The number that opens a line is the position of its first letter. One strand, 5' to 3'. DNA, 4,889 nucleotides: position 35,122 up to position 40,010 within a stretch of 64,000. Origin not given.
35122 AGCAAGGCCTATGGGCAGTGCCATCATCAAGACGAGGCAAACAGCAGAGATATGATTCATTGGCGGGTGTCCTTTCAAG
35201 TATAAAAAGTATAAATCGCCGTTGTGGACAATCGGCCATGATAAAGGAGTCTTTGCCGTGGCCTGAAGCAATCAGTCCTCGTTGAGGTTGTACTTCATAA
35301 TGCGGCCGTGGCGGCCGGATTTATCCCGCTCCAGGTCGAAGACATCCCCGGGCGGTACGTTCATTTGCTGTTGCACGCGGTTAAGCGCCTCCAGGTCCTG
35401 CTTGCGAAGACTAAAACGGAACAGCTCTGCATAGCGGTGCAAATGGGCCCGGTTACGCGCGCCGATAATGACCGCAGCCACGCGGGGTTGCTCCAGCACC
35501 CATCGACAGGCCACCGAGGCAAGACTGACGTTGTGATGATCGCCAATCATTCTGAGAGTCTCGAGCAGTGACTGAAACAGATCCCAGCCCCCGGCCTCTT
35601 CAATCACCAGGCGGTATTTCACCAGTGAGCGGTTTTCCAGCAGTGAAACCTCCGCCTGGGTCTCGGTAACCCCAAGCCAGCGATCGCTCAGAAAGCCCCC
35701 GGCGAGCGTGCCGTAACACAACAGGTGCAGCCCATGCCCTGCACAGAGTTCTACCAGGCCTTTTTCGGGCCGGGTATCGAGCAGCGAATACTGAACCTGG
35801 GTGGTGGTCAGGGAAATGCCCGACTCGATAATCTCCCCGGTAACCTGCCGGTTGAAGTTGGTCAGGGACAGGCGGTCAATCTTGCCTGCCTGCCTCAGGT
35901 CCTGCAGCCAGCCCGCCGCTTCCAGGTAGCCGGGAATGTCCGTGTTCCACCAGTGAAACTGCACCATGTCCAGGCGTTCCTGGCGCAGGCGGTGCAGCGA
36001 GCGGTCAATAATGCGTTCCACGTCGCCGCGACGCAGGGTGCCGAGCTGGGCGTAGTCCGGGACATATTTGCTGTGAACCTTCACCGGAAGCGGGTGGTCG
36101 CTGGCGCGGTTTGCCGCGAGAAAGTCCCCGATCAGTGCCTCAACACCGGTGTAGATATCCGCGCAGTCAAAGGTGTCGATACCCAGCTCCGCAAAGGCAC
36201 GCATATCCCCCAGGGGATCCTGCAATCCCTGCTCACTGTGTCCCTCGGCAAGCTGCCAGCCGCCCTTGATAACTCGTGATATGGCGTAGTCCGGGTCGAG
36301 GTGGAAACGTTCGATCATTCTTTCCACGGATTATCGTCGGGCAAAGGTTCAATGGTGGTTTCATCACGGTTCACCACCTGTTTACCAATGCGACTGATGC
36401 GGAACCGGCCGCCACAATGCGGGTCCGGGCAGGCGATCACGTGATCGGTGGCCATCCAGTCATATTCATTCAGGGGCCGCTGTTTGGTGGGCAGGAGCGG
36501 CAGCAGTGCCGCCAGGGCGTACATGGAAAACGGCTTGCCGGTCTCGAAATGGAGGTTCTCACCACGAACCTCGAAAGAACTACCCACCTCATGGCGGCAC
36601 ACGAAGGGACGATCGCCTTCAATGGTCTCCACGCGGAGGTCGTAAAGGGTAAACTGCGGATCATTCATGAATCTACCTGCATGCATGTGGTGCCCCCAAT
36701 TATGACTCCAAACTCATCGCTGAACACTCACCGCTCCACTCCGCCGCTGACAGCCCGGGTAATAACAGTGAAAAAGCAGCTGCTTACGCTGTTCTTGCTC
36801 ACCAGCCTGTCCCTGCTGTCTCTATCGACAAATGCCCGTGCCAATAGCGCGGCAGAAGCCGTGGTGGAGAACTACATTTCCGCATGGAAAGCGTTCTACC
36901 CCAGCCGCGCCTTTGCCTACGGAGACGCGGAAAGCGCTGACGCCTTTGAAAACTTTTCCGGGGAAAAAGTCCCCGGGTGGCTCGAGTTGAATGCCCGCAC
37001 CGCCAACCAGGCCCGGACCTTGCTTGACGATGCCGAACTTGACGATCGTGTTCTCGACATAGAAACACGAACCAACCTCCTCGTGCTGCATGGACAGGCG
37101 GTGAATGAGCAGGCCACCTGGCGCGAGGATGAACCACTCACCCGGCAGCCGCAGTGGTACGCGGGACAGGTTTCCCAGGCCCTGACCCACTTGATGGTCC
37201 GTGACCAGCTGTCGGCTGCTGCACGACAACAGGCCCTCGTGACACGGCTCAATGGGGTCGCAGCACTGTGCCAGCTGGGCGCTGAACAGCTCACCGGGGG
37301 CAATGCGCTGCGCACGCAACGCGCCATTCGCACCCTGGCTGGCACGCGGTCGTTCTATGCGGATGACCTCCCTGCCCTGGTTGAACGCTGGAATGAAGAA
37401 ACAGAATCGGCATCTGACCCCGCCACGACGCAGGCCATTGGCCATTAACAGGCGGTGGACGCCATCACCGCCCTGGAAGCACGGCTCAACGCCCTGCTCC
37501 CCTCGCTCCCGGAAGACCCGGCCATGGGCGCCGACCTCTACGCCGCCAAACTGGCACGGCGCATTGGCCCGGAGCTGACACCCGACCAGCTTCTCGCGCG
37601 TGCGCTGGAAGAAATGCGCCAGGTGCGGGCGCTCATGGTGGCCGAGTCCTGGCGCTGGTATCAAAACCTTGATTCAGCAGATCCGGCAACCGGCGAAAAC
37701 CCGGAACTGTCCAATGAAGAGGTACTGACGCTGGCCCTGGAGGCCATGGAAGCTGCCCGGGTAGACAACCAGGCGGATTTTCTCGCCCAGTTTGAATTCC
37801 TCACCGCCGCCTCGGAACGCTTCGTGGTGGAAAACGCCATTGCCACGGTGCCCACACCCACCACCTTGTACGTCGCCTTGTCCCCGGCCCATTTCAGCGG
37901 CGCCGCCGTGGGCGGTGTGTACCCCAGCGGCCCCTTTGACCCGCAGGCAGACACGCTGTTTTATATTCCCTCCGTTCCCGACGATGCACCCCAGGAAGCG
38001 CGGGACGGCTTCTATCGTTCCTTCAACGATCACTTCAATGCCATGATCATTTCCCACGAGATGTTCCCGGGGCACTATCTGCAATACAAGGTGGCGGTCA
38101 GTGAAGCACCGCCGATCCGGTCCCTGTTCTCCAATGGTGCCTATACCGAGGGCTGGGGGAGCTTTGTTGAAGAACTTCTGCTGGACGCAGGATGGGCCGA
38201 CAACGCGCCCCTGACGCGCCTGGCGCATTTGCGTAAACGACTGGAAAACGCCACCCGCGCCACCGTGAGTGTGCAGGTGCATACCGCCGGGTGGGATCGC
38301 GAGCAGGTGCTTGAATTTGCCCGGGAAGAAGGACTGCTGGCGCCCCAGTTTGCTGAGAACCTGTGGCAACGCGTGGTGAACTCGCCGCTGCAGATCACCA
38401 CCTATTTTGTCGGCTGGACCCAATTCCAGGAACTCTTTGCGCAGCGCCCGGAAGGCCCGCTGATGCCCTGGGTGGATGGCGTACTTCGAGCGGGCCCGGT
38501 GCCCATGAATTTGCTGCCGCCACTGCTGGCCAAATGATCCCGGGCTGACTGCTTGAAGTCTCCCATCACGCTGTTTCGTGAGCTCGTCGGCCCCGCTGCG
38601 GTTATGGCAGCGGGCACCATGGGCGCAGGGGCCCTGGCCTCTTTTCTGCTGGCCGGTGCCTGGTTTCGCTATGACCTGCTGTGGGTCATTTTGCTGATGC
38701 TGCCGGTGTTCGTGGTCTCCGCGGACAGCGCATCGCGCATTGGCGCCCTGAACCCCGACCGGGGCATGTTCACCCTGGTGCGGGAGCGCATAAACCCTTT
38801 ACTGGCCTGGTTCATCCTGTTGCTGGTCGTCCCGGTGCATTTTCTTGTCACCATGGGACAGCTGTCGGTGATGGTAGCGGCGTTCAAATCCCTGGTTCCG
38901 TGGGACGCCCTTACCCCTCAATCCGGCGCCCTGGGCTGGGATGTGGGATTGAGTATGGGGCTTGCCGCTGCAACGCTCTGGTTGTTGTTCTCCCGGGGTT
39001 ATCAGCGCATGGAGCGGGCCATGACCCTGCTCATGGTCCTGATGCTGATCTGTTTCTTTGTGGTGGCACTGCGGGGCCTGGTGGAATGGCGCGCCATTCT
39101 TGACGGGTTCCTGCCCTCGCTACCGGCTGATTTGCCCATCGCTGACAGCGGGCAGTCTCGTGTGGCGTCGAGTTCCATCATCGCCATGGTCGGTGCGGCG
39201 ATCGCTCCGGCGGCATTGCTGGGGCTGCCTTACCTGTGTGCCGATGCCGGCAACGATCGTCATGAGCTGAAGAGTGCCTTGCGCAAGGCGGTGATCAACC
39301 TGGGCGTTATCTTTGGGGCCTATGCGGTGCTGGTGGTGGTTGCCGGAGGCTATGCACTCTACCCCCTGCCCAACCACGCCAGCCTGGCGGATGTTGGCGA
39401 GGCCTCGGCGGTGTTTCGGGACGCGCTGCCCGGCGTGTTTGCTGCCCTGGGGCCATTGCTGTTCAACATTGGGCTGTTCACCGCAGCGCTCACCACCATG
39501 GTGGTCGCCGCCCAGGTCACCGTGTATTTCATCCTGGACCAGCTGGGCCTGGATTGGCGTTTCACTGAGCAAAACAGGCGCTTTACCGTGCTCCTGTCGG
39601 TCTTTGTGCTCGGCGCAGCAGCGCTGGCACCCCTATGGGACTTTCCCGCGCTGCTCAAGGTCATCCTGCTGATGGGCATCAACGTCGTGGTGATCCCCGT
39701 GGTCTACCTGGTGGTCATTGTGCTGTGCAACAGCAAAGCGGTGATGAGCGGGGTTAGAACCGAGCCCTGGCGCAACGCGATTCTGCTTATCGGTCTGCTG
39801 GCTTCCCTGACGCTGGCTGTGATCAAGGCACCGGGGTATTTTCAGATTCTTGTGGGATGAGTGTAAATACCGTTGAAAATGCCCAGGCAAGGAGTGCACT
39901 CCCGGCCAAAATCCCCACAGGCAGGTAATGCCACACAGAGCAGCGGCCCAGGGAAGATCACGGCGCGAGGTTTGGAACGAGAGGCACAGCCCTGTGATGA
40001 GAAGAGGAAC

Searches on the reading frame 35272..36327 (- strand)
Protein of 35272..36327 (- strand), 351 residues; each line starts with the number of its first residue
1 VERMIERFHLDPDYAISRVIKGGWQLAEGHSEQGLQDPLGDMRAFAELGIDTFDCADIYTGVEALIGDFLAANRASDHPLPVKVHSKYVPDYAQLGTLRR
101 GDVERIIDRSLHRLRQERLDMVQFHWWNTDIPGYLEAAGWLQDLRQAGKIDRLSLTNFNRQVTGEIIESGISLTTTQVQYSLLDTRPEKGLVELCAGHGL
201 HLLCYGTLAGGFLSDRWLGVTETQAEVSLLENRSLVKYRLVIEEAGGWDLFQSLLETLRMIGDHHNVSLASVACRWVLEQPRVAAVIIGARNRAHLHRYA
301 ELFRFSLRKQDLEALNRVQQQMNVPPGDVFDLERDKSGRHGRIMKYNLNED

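Call 66: search_protein_families(library=pfam, proteins=[window:35272-36327:-], max_evalue=0.0001)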
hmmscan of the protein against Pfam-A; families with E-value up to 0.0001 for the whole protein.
window:35272-36327:- (351 aa): 1 family
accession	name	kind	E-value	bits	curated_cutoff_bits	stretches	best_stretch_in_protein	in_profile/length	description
PF00248.27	Aldo_ket_red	-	1.6e-56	192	24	1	19-318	2-289/291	Aldo/keto reductase family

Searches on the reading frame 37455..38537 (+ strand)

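Call 66: search_protein_families(library=pfam, proteins=[window:37455-38537:+], max_evalue=0.0001)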
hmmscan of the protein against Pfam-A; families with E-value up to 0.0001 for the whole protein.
window:37455-38537:+ (360 aa): 1 family
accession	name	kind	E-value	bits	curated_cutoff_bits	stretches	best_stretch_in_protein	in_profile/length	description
PF05960.17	DUF885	-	3.1e-44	152.9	32.4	1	3-355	188-529/532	Bacterial protein of unknown function (DUF885)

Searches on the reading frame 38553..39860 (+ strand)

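Call 18: search_protein_families(library=pfam, proteins=[window:38553-39860:+], max_evalue=0.001)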
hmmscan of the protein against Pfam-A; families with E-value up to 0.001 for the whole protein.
window:38553-39860:+ (435 aa): 1 family
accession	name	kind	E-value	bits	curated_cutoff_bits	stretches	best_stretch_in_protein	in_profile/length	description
PF01566.24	Nramp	-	7.9e-33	114.4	29.8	1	29-402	2-354/357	Natural resistance-associated macrophage protein-like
